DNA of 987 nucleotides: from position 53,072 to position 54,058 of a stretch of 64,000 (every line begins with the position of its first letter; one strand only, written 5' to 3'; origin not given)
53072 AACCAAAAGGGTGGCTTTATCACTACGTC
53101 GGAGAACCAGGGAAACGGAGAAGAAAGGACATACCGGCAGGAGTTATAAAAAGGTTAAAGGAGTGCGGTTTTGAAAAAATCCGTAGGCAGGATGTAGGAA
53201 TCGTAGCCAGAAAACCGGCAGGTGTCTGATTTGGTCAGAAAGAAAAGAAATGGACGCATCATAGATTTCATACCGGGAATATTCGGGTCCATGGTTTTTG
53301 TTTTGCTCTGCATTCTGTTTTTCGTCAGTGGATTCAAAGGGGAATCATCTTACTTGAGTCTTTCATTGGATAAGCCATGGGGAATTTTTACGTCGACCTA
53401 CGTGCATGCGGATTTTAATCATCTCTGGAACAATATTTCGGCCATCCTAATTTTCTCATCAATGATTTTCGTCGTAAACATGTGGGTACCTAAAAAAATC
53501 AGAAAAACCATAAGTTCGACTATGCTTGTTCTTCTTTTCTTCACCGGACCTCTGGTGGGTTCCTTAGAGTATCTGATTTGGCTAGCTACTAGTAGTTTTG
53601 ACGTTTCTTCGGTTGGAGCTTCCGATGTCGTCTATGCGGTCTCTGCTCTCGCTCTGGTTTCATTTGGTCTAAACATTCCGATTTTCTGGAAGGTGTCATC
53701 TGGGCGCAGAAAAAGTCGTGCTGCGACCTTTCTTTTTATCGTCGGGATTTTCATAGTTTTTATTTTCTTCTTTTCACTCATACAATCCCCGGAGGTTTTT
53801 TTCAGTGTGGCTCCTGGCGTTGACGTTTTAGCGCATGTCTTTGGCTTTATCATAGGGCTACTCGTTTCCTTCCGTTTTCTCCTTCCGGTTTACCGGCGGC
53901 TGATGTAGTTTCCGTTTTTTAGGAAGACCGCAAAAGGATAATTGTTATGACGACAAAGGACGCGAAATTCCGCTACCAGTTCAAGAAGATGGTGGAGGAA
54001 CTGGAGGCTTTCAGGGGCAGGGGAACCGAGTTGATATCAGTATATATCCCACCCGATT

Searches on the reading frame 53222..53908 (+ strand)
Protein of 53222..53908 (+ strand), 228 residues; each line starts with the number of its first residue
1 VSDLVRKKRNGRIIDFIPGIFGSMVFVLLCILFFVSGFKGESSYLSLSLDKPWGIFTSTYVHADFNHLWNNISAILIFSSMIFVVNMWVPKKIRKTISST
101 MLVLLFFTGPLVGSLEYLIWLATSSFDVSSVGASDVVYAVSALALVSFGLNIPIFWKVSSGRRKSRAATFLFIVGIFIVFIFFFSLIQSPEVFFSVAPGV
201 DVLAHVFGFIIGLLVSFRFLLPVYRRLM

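Call 47: search_protein_families(library=pfam, proteins=[window:53222-53908:+], max_evalue=0.001)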
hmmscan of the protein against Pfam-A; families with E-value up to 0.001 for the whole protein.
window:53222-53908:+ (228 aa): 1 family
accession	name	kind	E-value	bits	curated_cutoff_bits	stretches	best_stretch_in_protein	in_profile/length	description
PF01694.28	Rhomboid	-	2.9e-12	47.5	22.6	1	51-219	3-140/143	Rhomboid domain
